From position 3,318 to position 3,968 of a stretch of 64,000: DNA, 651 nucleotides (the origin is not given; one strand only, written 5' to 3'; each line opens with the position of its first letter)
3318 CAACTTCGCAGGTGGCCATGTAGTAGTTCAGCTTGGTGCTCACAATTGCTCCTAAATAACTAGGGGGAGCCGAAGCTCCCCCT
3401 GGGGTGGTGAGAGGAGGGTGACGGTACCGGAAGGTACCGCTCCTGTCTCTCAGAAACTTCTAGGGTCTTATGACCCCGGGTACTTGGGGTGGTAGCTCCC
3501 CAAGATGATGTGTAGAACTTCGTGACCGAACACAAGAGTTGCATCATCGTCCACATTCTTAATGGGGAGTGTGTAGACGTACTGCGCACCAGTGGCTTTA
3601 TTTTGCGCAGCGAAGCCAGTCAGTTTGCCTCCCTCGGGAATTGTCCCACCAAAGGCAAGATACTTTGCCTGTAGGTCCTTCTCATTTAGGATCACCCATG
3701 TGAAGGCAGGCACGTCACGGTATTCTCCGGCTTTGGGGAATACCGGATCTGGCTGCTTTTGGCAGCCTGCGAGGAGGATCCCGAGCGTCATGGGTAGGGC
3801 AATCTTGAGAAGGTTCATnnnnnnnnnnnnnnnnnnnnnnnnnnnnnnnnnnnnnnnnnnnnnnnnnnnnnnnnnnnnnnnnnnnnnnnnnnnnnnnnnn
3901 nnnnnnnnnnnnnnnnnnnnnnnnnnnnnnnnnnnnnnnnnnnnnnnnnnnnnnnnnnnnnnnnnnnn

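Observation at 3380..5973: Fibre plus lipoprotein cassette translationally chained to the DNA polymerase gene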

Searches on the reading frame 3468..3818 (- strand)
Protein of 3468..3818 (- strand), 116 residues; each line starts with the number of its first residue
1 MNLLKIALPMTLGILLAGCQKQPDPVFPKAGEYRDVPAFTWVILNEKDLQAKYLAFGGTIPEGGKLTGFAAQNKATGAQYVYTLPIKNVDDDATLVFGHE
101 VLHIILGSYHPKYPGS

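Call 3: search_protein_families(library=pfam, proteins=[window:3468-3818:-], max_evalue=0.1)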
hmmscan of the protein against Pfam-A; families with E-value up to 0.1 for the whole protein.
window:3468-3818:- (116 aa): 0 families

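Call 4: search_protein_families(library=phrogs, proteins=[window:3468-3818:-], max_evalue=0.01)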
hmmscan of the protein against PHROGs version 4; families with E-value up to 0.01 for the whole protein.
window:3468-3818:- (116 aa): 0 families

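Call 20: search_dna_similar(query=window:3468-3818:-, collection=phages, mode=protein, max_rows=40, max_evalue=0.01)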
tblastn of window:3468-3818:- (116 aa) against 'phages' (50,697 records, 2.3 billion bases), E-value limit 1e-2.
No match.
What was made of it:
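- Tried and rejected: tblastn of the lipoprotein against 50,697 phage records: none (call 20).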

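Call 28: find_homologous_proteins(query=window:3468-3818:-, max_evalue=0.01)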
Query window:3468-3818:- (116 aa): 6 proteins with E <= 0.01 among 7 candidates.
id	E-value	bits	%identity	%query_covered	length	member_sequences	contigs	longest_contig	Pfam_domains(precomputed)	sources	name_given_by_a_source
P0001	3.1e-64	232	88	100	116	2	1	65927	-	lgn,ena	-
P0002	2.1e-60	220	88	94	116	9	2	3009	-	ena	-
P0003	1.9e-52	194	77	94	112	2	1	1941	-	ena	-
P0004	8.2e-46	173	69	90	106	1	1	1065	-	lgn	-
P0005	7.1e-36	140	60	96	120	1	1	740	-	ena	-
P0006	8.5e-35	137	59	96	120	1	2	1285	-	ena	-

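Call 29: find_encoding_contigs(protein=P0001, flank=10000, max_places=4)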
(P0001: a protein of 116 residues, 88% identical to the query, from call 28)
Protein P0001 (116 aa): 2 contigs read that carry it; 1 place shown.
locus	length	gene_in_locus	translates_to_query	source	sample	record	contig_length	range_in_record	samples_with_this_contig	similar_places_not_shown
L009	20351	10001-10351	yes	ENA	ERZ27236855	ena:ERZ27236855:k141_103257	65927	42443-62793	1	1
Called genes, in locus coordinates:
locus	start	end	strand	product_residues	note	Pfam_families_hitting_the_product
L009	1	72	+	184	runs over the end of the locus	-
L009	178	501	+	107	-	-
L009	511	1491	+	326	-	-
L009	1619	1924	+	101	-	-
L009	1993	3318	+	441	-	PF05970:PIF1 (faint), PF13604:AAA_30, PF13245:AAA_19, PF01443:Viral_helicase1 (weak), PF13538:UvrD_C_2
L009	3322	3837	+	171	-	-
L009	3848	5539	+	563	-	PF00476:DNA_pol_A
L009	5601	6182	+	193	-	PF13392:HNH_3 (weak)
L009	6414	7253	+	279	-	PF00476:DNA_pol_A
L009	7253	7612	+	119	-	-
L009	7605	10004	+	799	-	-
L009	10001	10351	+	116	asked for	-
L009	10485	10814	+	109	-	-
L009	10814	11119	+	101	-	PF19905:DUF6378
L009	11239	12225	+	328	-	-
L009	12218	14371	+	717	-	-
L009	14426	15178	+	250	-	PF13479:AAA_24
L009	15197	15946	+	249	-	-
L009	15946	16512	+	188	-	-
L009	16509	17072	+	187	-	-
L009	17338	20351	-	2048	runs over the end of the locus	?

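Call 30: find_encoding_contigs(protein=P0002, flank=5000, max_places=4)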
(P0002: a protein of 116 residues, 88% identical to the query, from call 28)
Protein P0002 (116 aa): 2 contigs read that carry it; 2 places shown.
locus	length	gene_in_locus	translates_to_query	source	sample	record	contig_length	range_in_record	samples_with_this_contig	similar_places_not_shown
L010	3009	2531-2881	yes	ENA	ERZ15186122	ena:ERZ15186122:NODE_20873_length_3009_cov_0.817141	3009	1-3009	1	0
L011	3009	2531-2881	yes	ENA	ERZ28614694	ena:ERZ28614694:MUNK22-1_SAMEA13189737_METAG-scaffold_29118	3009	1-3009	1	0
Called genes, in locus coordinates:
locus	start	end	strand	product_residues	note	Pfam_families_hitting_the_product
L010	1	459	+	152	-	?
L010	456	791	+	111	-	-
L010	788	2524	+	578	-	-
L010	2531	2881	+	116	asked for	-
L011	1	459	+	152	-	?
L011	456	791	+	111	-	-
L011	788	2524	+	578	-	-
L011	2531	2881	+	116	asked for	-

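Call 35: search_solved_structures(query=A3, max_evalue=10, show_alignments=3)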
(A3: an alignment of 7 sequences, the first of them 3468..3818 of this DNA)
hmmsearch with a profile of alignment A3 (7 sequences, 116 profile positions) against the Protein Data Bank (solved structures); distinct sequences matched with E-value up to 10: 1.
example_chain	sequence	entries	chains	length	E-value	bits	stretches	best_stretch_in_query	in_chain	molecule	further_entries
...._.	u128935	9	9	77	0.54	13.6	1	64-98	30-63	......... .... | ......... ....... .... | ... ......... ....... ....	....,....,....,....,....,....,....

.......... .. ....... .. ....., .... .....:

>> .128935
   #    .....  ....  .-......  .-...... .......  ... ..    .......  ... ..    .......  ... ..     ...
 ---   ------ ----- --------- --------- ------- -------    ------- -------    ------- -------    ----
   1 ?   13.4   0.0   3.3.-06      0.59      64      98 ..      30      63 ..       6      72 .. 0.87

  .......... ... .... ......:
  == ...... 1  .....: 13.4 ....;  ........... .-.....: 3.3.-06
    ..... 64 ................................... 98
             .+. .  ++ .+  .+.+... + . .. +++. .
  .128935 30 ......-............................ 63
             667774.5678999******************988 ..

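Call 42: predict_structure(alignment_id=A3)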
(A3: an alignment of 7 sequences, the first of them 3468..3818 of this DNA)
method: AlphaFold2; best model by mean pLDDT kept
length: 116 residues; sequences in the alignment: 7
mean_pLDDT: 62.7   pTM: 0.48
mean pLDDT of the five models: 62.7, 55.9, 55.7, 55.4, 50.8
residues with pLDDT >= 90: 0; 70-90: 53; 50-70: 42; < 50: 21
segments of 3 or more residues with pLDDT < 50: 20-25, 108-116
pLDDT, mean of each block of 10 residues (from residue 1): 51 49 54 74 79 77 75 77 65 55 52 31
secondary structure, 60 per line:
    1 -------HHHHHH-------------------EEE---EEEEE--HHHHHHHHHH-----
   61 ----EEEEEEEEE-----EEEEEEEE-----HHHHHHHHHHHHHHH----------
elements in order: H8-13 E33-35 E39-43 H46-55 E65-73 E79-86 H92-106
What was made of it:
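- The AF2 topology is beta-beta-alpha-beta-beta-alpha with the motif on the last helix (call 42).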

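Call 44: search_protein_families(library=ncbifam, proteins=[window:3468-3818:-], max_evalue=1)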
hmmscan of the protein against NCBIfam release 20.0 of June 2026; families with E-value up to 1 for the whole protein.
window:3468-3818:- (116 aa): 0 families

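Call 45: search_protein_families(library=pfam, alignment_id=A3, max_evalue=10)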
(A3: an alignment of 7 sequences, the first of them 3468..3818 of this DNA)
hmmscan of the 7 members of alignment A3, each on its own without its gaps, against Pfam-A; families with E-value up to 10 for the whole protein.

A. member 1, window:3468-3818:- (116 aa): 0 families

B. families by the number of members that match (of 7 scanned): 3 families
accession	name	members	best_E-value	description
PF23410.3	Beta-prop_VPS8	1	0.28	Vps8 beta-propeller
PF20101.4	DUF6491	1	0.31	Family of unknown function (DUF6491)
PF08139.17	LPAM_1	1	0.55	Prokaryotic membrane lipoprotein lipid attachment site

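Call 46: fold_search(model_id=the predicted structure, library=pdb)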
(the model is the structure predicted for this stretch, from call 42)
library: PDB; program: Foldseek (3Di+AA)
matches with E <= 10: 766; with E <= 0.001: 0
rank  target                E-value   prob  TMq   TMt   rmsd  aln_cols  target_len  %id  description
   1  4qun_A                4.7e-02  0.85  0.30  0.13  10.0        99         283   12  Crystal structure of the PTPN3 (PTPH1) catalytic domain C842S mutant (released 2014-12-10)
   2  8gwh_A                4.7e-02  0.80  0.30  0.13  10.5       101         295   13  PTPN21 PTP domain C1108S mutant in complex with SRC pTyr530 peptide (released 2023-09-20)
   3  2pa5_B                6.0e-02  0.89  0.30  0.14   9.1        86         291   12  Crystal structure of human protein tyrosine phosphatase PTPN9 (released 2007-05-15)
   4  3i36                  6.0e-02  0.80  0.29  0.13   9.3        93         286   10  Crystal Structure of Rat Protein Tyrosine Phosphatase eta Catalytic Domain (released 2010-06-23)
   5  2b49                  6.4e-02  0.84  0.31  0.15   9.8        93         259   11  Crystal Structure of the Catalytic Domain of Protein Tyrosine Phosphatase, non-receptor Type 3 (released 2005-10-04)
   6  2i75                  6.8e-02  0.84  0.30  0.14   9.3        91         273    6  Crystal Structure of Human Protein Tyrosine Phosphatase N4 (PTPN4) (released 2006-10-17)
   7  4ri4_B                7.7e-02  0.87  0.30  0.14   8.5        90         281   11  Crystal structure of PTPN3 (PTPH1) Y676I mutant in complex with vanadate (released 2015-03-11)
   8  4ri5_A                8.1e-02  0.75  0.30  0.13   9.9        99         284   12  Crystal structure of PTPN3 (PTPH1) D811E mutant in complex with metavanadate (released 2015-03-11)
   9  5qgf                  8.6e-02  0.77  0.30  0.14   9.6        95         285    9  PanDDA analysis group deposition -- Crystal structure of PTP1B in complex with compound_FMOOA000539a (released 2018-10-10)
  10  9vrr_B                8.6e-02  0.75  0.31  0.13   9.1        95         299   14  Crystal structure of human PTPN2 with inhibitor WS3 (released 2025-12-17)
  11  7gs8                  9.2e-02  0.77  0.31  0.14   9.7        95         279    9  PanDDA Analysis group deposition -- Crystal structure of PTP1B in complex with FMOPL000466a (released 2024-01-24)
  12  4rh9_A                9.7e-02  0.72  0.30  0.13  10.1        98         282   12  Crystal structure of PTPN3 (PTPH1) H812F, M883G mutant in complex with Eps15 pTyr849 peptide (released 2015-03-11)
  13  4rhg_A                1.0e-01  0.69  0.30  0.13  10.6        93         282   16  Crystal structure of PTPN3 (PTPH1) D811E, C842S mutant in complex with Eps15 pTyr849 peptide (released 2015-03-11)
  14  2pa5_A                1.1e-01  0.77  0.30  0.13   9.1        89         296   11  Crystal structure of human protein tyrosine phosphatase PTPN9 (released 2007-05-15)
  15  2i1y_B                1.1e-01  0.75  0.31  0.14   9.0        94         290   13  Crystal structure of the phosphatase domain of human PTP IA-2 (released 2006-08-29)
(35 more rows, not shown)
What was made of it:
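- Lipoprotein: the AF2 model is poor (pLDDT 63) and its Foldseek search found nothing (calls 42, 46).
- Tried and rejected: The top hits were tyrosine phosphatases at TM 0.3, which I regard as noise from a low-confidence model (calls 42, 46).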

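Call 58: search_protein_representatives(alignment_id=A3)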
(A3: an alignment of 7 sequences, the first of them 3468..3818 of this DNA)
Query: 7 sequences, 116 profile positions. Proteins with E-value up to 0.001 (for the whole library): 94; up to 1e-10: 37; up to 1e-30: 1. The best 94 are listed.
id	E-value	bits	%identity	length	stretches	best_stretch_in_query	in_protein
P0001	7.8e-60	216.2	-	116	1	1-116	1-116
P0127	1.6e-21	92.7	-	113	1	5-110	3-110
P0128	1.1e-20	89.9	-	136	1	5-111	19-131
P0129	2.6e-19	85.6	-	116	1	32-110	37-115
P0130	2.7e-19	85.5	-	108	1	10-110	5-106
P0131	4.6e-19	84.8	-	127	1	11-115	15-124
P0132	6.2e-18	81.1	-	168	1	11-111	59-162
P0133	9.2e-18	80.6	-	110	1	1-110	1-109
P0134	5.0e-17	78.2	-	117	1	4-111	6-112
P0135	6.0e-17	77.9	-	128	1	7-112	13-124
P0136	7.0e-17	77.7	-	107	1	7-110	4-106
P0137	7.3e-17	77.7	-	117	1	5-111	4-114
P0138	8.6e-17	77.4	-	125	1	9-115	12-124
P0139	9.5e-17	77.3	-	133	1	11-113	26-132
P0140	1.9e-16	76.3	-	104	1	9-110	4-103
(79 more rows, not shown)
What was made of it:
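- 3468..3818 (-): 116-aa lipoprotein with a C-terminal zincin-type motif. It belongs to an undescribed family. 94 representative clusters at E<=1e-3 (call 58).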

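Call 63: find_encoding_contigs(protein=P0127, flank=6000, max_places=3)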
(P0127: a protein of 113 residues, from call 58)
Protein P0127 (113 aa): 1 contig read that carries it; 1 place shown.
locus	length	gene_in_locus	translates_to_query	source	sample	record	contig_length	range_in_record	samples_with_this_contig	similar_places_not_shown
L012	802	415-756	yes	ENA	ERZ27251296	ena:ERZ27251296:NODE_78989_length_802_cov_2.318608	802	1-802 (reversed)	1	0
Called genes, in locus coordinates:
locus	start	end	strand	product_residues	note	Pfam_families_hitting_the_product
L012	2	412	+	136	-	?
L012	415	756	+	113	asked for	-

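Call 65: search_solved_structures(query=A6, max_evalue=10, show_alignments=4)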
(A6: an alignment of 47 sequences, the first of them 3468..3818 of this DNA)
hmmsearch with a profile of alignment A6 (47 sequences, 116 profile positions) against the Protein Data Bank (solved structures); distinct sequences matched with E-value up to 10: 6.
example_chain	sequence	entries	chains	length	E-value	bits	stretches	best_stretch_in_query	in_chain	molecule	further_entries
4y6w_A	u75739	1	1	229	8.9e-05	26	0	45-83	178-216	NaB(AB)3ACb - light chain TPR-like repeats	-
4y6c_A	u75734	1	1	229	0.00086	22.9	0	44-83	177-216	ANSERINA PUTATIVE KINESIN LIGHT chain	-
4qhi_A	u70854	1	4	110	0.014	19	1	92-113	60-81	Uncharacterized protein MJ1213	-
4qhf_A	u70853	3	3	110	0.044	17.4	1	90-113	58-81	Uncharacterized protein MJ1213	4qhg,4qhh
4qhj_A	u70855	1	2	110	0.044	17.3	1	90-113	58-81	Uncharacterized protein MJ1213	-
2yp6_A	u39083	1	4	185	0.57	13.8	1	1-41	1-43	THIOREDOXIN FAMILY PROTEIN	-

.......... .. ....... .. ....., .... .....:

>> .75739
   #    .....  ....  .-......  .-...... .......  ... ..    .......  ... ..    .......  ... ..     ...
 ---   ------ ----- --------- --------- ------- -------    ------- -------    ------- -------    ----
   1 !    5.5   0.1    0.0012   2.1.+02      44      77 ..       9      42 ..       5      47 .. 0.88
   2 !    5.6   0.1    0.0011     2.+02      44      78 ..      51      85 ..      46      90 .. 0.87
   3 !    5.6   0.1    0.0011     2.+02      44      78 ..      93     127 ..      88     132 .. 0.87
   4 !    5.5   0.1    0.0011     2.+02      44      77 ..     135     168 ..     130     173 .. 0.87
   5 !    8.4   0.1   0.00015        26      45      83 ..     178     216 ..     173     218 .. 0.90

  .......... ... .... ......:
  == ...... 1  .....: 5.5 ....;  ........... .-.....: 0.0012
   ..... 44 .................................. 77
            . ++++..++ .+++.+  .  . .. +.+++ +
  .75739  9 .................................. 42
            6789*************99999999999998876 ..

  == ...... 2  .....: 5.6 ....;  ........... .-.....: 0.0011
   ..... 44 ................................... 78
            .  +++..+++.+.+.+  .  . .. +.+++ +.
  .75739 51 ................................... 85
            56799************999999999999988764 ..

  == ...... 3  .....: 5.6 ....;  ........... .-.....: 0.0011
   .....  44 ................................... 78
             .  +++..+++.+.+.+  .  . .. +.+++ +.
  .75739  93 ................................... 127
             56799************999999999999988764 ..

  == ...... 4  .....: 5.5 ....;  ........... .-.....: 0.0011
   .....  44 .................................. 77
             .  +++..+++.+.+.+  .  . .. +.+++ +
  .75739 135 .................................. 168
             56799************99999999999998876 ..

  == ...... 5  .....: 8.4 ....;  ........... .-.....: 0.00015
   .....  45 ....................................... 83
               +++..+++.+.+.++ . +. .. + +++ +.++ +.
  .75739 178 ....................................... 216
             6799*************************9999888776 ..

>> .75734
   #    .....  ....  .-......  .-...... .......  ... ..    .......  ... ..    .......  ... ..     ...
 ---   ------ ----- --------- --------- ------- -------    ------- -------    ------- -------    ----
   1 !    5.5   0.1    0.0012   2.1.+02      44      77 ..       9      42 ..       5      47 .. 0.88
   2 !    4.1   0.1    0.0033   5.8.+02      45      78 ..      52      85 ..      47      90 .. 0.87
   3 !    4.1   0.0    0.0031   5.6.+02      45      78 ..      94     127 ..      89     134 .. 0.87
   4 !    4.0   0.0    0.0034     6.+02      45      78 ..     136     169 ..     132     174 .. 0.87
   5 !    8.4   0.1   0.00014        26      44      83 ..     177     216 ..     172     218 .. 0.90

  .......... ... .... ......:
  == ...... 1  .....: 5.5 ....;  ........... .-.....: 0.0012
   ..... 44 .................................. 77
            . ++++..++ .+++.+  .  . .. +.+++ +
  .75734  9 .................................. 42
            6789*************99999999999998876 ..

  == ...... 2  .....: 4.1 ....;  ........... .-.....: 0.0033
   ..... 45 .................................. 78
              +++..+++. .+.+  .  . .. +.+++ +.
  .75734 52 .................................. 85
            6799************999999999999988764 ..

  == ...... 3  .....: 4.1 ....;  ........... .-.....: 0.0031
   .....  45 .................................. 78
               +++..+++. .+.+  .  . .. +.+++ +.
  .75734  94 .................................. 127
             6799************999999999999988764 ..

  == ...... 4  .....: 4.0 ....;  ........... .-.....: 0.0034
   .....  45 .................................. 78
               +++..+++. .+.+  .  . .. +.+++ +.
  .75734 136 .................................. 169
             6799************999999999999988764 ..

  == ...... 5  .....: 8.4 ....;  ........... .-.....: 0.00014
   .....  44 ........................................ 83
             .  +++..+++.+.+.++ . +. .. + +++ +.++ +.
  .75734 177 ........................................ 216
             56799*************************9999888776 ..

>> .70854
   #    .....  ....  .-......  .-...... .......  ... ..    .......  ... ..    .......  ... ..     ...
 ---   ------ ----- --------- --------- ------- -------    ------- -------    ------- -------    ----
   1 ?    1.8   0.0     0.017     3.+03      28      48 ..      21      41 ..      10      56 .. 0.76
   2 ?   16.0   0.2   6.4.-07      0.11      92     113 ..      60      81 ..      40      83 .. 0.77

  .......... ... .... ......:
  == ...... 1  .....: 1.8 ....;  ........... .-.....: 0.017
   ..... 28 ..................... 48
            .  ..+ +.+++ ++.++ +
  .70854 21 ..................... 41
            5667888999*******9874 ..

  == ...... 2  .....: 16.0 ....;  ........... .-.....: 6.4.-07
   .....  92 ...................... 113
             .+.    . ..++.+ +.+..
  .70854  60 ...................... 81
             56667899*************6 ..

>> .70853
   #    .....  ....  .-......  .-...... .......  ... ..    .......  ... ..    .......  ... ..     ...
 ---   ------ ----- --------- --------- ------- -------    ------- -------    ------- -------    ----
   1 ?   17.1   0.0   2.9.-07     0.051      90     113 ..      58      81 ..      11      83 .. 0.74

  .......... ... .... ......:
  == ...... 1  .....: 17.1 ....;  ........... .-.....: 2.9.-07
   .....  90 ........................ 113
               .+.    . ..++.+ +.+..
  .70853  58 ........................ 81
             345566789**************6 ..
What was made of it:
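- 3468..3818 (-): The profile hits minigluzincin MJ1213 at the motif, E 0.014-0.044 (call 65).
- On Zincin metallopeptidase (minigluzincin-like): PDB MJ1213 E 0.014-0.044 over 22-24 residues (call 65).
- Closest known: Minigluzincins. Same: Local profile match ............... at E 0.014-0.044 (call 65).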

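Call 66: find_related_loci(query=A6, collection=viral_contigs, flank=7000)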
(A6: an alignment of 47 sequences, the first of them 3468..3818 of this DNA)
Query A6 (116 aa) in viral_contigs; peptide patterns used: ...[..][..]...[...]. (x = any residue, [..] = any of these).
39 stretches matched a pattern; 12 encode a relative of the query (tblastn E <= 1e-3); 12 distinct loci.
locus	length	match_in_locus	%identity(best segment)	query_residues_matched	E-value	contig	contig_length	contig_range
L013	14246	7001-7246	42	28-110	1e-17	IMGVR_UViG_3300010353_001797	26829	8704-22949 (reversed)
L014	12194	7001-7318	30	8-113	5e-10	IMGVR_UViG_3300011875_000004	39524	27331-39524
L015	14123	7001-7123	39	77-116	2e-6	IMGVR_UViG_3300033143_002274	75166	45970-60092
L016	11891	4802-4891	50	81-110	4e-6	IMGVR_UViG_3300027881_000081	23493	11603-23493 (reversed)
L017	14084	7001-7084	55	85-113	1e-5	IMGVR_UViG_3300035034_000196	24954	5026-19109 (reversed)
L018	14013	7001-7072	63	87-110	3e-5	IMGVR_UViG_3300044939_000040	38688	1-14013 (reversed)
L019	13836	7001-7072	63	87-110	3e-5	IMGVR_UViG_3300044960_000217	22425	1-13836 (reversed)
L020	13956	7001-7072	63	87-110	3e-5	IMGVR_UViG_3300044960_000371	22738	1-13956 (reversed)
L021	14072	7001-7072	63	87-110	3e-5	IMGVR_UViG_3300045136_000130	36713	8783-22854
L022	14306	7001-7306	28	15-110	6e-5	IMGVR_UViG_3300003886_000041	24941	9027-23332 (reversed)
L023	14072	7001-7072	63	87-110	3e-5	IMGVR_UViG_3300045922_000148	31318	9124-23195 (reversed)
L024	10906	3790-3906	36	72-110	2e-4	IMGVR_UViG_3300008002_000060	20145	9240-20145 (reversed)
